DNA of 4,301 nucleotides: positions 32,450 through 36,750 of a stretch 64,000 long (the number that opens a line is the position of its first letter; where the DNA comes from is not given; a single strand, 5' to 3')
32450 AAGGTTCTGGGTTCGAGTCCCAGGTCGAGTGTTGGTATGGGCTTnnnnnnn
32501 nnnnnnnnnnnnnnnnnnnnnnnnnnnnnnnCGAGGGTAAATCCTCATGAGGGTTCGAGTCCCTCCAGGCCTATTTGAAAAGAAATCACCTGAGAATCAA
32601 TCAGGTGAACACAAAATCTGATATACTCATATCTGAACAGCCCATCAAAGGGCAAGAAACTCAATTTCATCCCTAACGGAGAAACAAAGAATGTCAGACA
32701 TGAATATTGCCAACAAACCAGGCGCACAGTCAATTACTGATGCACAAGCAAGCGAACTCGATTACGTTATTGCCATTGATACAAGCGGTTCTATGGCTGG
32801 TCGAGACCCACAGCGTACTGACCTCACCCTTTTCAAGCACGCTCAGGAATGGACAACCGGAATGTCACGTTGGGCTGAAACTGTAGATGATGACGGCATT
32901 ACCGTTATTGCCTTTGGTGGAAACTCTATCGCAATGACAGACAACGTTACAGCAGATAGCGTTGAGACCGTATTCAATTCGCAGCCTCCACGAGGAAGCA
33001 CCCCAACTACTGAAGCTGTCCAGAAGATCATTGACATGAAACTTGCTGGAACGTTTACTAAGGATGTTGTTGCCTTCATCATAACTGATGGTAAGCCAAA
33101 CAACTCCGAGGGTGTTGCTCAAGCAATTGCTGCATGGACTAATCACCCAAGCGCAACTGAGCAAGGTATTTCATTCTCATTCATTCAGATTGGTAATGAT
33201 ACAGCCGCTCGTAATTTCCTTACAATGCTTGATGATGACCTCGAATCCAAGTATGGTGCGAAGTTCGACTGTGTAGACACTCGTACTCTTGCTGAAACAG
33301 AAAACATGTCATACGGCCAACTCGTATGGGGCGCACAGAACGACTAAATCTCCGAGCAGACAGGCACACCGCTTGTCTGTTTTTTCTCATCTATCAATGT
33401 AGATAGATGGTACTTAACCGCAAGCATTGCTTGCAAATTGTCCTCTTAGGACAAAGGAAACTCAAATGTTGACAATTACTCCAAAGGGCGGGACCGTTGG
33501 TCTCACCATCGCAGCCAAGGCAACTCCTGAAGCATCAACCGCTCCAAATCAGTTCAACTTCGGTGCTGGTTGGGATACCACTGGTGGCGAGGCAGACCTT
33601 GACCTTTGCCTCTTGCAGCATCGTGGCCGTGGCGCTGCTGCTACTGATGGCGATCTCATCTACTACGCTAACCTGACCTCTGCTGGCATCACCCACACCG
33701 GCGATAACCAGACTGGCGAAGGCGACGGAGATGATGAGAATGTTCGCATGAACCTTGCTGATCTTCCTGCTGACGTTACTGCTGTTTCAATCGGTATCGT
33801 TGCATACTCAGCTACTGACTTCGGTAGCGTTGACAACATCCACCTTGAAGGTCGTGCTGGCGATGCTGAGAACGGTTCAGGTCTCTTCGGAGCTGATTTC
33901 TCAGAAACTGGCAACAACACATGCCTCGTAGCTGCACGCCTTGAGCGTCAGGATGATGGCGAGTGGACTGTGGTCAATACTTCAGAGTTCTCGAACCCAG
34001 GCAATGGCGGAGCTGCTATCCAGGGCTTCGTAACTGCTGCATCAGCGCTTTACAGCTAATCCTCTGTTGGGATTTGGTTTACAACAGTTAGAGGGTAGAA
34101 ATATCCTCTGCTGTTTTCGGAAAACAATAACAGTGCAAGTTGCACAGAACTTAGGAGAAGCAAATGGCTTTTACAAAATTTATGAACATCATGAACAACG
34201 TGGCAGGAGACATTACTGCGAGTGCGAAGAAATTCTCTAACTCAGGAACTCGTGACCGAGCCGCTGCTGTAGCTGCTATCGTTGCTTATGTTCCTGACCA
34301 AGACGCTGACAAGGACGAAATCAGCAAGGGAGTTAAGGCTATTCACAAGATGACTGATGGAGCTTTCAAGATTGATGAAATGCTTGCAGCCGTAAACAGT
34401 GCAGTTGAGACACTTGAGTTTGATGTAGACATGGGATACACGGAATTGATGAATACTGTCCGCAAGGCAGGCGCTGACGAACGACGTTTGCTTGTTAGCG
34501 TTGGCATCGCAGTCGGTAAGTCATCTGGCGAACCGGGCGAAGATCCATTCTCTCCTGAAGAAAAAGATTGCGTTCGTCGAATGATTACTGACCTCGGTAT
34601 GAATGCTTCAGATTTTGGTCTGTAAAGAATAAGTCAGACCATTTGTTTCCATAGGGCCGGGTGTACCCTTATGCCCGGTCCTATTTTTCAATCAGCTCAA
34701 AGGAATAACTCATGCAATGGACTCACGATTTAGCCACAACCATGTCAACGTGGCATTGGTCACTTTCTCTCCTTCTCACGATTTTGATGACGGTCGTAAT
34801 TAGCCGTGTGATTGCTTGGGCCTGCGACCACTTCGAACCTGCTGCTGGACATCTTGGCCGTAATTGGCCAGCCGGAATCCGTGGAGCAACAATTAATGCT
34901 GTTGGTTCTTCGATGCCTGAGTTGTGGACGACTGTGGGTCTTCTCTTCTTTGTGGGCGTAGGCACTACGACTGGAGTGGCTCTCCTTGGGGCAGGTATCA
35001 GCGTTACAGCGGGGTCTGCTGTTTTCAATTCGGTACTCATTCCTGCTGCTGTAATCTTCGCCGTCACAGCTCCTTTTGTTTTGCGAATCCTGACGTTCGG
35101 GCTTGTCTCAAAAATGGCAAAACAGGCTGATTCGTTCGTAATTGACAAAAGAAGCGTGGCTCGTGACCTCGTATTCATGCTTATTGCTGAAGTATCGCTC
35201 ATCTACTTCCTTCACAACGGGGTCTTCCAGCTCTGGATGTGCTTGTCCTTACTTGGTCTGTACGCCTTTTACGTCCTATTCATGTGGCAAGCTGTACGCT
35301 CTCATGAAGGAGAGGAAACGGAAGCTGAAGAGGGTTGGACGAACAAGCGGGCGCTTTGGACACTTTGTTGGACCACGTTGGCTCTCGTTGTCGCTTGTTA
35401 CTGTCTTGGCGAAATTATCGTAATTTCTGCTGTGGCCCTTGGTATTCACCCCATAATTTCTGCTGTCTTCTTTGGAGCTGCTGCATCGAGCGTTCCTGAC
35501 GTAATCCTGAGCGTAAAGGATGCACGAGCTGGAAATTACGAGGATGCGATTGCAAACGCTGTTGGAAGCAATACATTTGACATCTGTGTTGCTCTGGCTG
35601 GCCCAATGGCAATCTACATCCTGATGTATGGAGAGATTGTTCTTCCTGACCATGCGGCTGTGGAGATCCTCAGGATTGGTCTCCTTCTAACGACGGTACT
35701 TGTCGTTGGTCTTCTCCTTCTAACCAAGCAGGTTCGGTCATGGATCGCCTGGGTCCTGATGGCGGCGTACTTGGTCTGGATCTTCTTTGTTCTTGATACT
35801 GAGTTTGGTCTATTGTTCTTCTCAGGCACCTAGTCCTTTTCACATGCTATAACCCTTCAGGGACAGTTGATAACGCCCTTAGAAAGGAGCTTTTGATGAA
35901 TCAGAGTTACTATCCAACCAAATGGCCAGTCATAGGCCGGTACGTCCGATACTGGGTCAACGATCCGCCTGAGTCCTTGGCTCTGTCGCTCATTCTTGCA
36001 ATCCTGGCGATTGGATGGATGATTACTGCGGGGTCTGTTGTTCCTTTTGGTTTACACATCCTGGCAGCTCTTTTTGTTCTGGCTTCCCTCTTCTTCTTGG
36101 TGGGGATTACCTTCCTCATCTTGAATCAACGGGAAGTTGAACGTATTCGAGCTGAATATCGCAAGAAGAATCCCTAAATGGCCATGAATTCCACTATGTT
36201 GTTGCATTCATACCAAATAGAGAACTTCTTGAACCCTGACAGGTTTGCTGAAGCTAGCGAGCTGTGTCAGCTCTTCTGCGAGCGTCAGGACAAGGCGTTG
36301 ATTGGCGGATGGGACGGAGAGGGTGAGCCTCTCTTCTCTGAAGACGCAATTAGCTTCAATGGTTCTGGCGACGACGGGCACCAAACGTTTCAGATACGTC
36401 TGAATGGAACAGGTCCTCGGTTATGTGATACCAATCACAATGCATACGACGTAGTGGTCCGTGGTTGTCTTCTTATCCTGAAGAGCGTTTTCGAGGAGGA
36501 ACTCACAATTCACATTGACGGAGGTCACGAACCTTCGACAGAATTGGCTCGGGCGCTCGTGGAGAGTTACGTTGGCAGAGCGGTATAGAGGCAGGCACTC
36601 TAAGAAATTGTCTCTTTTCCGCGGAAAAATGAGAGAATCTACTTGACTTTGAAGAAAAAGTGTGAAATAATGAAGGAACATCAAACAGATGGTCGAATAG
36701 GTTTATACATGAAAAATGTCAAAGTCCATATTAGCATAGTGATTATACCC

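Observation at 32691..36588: Phage-encoded Ter-like module: vWA(TerY)-TerD-TerB followed by a CaCA-type cation exchanger, embedded between tRNA clusters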

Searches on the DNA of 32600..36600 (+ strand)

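Call 5: search_dna_similar(query=window:32600-36600:+, collection=phages, mode=near, max_rows=30)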
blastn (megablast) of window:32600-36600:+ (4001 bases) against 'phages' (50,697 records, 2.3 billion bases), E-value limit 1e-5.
No match.

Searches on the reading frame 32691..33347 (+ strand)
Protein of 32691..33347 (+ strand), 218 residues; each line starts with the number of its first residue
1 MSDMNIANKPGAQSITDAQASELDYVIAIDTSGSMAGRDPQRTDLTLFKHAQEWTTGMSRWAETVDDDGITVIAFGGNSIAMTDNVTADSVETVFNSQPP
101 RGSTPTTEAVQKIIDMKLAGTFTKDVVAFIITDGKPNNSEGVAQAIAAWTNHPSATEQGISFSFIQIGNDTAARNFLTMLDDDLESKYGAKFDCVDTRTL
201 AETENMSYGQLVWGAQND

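Call 3: search_protein_families(library=pfam, proteins=[window:32691-33347:+], max_evalue=0.1)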
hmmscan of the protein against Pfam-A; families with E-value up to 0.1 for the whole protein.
window:32691-33347:+ (218 aa): 3 families
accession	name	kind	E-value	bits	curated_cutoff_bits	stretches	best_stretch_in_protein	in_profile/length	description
PF13519.12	VWA_2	-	8.4e-06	26.8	27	1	26-134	2-106/107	von Willebrand factor type A domain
PF10138.15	vWA-TerF-like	-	0.00087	19.9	29.4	1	27-182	6-154/200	vWA found in TerF C terminus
PF13768.12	VWA_3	-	0.0049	17.4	27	1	88-179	61-145/155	von Willebrand factor type A domain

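Call 4: search_protein_families(library=phrogs, proteins=[window:32691-33347:+], max_evalue=0.01)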
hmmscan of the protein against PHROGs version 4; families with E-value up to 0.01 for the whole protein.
window:32691-33347:+ (218 aa): 2 families
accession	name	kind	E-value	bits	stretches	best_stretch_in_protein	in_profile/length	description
phrog_5359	-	unknown function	3.8e-11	44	1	22-211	27-209/229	-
phrog_7371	-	unknown function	1.4e-05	25.8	1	22-174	6-147/204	-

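Call 6: search_protein_families(library=ncbifam, proteins=[window:32691-33347:+], max_evalue=0.01)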
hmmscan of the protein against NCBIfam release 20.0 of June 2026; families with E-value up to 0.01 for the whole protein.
window:32691-33347:+ (218 aa): 3 families
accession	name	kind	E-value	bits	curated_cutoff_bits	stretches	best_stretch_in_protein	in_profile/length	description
TIGR02442.1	Cob-chelat-sub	hypoth_equivalog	1.2e-05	23.9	779.45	1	15-147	466-594/641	putative cobaltochelatase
NF033757.1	gliding_CglB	equivalog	0.0015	17.6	200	0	96-143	160-207/402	adventurous gliding motility lipoprotein CglB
NF005158.0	PRK06635.2-2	equivalog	0.0023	16.9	717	1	113-175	226-288/401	aspartate kinase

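Call 24: search_protein_families(library=padloc, proteins=[window:32691-33347:+], max_evalue=0.01)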
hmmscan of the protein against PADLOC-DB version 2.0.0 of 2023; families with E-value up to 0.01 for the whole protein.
window:32691-33347:+ (218 aa): 0 families

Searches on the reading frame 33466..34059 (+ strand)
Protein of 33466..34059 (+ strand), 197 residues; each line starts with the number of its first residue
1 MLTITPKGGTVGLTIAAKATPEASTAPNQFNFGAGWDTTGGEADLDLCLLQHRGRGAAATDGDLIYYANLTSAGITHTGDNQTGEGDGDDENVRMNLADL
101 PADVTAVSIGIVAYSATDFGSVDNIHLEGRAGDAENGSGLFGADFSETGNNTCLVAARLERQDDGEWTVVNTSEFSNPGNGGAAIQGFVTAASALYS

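Call 3: search_protein_families(library=pfam, proteins=[window:33466-34059:+], max_evalue=0.1)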
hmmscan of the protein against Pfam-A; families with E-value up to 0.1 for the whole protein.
window:33466-34059:+ (197 aa): 1 family
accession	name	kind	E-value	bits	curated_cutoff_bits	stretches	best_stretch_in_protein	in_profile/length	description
PF02342.23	TerD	-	8.8e-21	74.7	25.3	1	28-169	21-169/187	TerD domain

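Call 4: search_protein_families(library=phrogs, proteins=[window:33466-34059:+], max_evalue=0.01)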
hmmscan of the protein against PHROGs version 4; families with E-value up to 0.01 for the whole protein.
window:33466-34059:+ (197 aa): 1 family
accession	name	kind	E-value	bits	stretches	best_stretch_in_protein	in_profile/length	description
phrog_5698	-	unknown function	4.7e-26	92.4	1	26-173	22-174/195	-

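Call 6: search_protein_families(library=ncbifam, proteins=[window:33466-34059:+], max_evalue=0.01)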
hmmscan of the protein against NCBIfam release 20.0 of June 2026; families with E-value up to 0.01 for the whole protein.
window:33466-34059:+ (197 aa): 0 families

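Call 10: search_dna_similar(query=window:33466-34059:+, collection=phages, mode=protein, max_rows=30)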
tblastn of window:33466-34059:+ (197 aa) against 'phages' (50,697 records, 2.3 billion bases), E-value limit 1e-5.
Records with a match: 41; places in all: 45; records where one place covers at least 80% of the query: 23.
Best place of each record, by identity: <60% 41.
By first word of the organism name: Streptomyces 11; Proteus 8; Vibrio 5; Pectobacterium 4; Bacteriophage 3; Cronobacter 2; Lysinibacillus 2; Brevundimonas 2; Aeromonas 2; Bacillus 1; and 1 more.
By host as written in the record: - 7; Proteus mirabilis 5; Cronobacter sakazakii 2; Proteus mirabilis H10_20 2; Lysinibacillus fusiformis 2; Brevundimonas pondensis LVF1 2; Aeromonas veronii 2; Streptomyces lividans JI 1326 2; and 14 more.
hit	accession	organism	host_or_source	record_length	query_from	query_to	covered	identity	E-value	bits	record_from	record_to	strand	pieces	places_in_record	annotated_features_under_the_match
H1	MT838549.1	Bacteriophage sp.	human fecal samples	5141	1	168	85%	31.8%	3e-12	70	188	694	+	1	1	record has no annotation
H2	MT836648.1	Bacteriophage sp.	human fecal samples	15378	7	168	82%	32.4%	2e-14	76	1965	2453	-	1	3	record has no annotation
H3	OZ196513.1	Vibrio phage D93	Seawater and oysters mix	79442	22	182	82%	32.1%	2e-12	71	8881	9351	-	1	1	hypothetical protein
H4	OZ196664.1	Vibrio phage D71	Seawater and oysters mix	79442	22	182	82%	32.1%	2e-12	71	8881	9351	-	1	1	hypothetical protein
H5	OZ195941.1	Vibrio phage D81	Seawater and oysters mix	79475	22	182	82%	32.1%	2e-12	71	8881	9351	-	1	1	hypothetical protein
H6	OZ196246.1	Vibrio phage D82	Seawater and oysters mix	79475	22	182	82%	32.1%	2e-12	71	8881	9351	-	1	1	hypothetical protein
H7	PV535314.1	Proteus phage vB_PMG_YP1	chicken and sheep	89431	1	174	88%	29.2%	2e-8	59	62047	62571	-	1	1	hypothetical protein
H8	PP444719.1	Proteus phage J3S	Proteus mirabilis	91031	1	174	88%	29.2%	2e-8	59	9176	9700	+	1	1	stress response protein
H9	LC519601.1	Cronobacter phage vB_CsaP_009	Cronobacter sakazakii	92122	1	174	88%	29.2%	2e-8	59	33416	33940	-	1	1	hypothetical protein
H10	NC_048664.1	Cronobacter phage vB_CsaP_009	Cronobacter sakazakii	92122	1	174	88%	29.2%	2e-8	59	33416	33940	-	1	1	hypothetical protein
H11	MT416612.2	Bacillus phage YungSlug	Bacillus thuringiensis kurstaki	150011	2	167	84%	30.2%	6e-12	69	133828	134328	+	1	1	TerD family protein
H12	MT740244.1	Proteus phage 3H10_20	Proteus mirabilis H10_20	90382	1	174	88%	28.6%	6e-9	61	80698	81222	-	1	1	stress response protein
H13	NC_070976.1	Proteus phage 3H10_20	Proteus mirabilis H10_20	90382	1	174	88%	28.6%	6e-9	61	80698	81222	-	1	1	stress response protein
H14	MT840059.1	Bacteriophage sp.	human fecal samples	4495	33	161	65%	38.5%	2e-15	79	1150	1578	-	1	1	record has no annotation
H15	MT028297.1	Proteus phage Privateer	Proteus mirabilis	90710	1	174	88%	28.4%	2e-8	59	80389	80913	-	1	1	stress response protein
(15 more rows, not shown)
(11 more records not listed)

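Call 12: find_related_loci(query=window:33466-34059:+, collection=viral_contigs, flank=8000)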
Query window:33466-34059:+ (197 aa) in viral_contigs; peptide patterns used: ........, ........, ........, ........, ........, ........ (x = any residue, [..] = any of these).
5 stretches matched a pattern, but none encodes a relative of the query by tblastn (E <= 1e-3).

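Call 24: search_protein_families(library=padloc, proteins=[window:33466-34059:+], max_evalue=0.01)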
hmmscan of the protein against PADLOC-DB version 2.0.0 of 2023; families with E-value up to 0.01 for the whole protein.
window:33466-34059:+ (197 aa): 0 families

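Call 55: search_solved_structures(query=window:33466-34059:+, max_evalue=0.001, show_alignments=2)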
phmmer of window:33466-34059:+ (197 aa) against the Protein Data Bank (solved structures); distinct sequences matched with E-value up to 0.001: 2.
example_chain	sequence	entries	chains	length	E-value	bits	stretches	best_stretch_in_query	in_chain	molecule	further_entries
3ibz_A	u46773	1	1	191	6.6e-19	71.7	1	7-167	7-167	Putative tellurium resistant like protein TerD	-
2kxt_A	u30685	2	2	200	6.2e-17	65.3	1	23-168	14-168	Tellurite resistance protein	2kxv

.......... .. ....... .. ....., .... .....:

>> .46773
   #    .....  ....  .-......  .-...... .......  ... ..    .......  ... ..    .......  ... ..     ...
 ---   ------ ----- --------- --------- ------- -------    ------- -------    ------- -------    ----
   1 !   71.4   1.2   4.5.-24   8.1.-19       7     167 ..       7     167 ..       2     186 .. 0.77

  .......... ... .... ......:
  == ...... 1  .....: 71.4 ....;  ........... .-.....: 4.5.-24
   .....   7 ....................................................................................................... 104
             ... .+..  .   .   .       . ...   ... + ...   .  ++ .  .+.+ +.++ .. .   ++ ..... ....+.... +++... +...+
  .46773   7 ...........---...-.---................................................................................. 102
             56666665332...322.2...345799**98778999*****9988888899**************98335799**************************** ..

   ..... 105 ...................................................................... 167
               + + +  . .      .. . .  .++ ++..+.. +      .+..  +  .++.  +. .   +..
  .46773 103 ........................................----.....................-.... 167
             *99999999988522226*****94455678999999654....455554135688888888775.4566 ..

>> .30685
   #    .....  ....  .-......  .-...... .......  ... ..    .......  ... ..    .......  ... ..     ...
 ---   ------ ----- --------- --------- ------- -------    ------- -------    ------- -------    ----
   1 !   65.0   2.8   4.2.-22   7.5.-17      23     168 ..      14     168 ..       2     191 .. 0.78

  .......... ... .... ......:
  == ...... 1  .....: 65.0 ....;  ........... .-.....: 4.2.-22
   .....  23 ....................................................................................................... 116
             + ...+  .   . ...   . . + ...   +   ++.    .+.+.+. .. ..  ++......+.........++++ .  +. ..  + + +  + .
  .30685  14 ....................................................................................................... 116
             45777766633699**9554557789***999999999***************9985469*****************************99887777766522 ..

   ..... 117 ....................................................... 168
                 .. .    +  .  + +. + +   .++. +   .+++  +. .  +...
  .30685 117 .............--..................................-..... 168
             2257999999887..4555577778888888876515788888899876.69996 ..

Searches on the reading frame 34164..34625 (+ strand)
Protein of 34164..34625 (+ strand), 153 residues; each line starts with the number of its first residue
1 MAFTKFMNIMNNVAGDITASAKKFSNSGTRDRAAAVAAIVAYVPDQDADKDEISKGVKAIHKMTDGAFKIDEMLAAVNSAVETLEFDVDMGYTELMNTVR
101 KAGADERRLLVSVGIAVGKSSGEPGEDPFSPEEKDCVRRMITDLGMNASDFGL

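Call 3: search_protein_families(library=pfam, proteins=[window:34164-34625:+], max_evalue=0.1)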
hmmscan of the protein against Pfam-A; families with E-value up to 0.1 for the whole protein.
window:34164-34625:+ (153 aa): 1 family
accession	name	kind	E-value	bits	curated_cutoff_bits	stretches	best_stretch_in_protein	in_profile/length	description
PF05099.18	TerB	-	1.7e-06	28.7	24.4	1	32-151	3-113/118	Tellurite resistance protein TerB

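Call 4: search_protein_families(library=phrogs, proteins=[window:34164-34625:+], max_evalue=0.01)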
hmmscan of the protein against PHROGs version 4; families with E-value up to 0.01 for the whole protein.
window:34164-34625:+ (153 aa): 0 families

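Call 6: search_protein_families(library=ncbifam, proteins=[window:34164-34625:+], max_evalue=0.01)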
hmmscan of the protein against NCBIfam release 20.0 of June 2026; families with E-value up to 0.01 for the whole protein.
window:34164-34625:+ (153 aa): 0 families

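Call 24: search_protein_families(library=padloc, proteins=[window:34164-34625:+], max_evalue=0.01)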
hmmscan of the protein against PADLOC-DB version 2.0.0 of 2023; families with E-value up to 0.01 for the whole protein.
window:34164-34625:+ (153 aa): 0 families

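Call 56: search_solved_structures(query=window:34164-34625:+, max_evalue=1, show_alignments=2)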
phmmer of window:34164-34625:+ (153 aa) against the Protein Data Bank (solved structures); distinct sequences matched with E-value up to 1: 4.
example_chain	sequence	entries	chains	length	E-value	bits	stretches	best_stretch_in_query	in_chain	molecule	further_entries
2jxu_A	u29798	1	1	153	3.8e-07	33.6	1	5-153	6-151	TerB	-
1is1_A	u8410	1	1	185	0.46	13.9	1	39-78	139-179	RIBOSOME RECYCLING FACTOR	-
3lf9_A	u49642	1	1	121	0.54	13.7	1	30-85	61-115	4E10_D0_1IS1A_001_C (T161)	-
7lr8_A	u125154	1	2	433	0.74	13.2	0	87-142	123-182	Uncharacterized protein ScGH5_18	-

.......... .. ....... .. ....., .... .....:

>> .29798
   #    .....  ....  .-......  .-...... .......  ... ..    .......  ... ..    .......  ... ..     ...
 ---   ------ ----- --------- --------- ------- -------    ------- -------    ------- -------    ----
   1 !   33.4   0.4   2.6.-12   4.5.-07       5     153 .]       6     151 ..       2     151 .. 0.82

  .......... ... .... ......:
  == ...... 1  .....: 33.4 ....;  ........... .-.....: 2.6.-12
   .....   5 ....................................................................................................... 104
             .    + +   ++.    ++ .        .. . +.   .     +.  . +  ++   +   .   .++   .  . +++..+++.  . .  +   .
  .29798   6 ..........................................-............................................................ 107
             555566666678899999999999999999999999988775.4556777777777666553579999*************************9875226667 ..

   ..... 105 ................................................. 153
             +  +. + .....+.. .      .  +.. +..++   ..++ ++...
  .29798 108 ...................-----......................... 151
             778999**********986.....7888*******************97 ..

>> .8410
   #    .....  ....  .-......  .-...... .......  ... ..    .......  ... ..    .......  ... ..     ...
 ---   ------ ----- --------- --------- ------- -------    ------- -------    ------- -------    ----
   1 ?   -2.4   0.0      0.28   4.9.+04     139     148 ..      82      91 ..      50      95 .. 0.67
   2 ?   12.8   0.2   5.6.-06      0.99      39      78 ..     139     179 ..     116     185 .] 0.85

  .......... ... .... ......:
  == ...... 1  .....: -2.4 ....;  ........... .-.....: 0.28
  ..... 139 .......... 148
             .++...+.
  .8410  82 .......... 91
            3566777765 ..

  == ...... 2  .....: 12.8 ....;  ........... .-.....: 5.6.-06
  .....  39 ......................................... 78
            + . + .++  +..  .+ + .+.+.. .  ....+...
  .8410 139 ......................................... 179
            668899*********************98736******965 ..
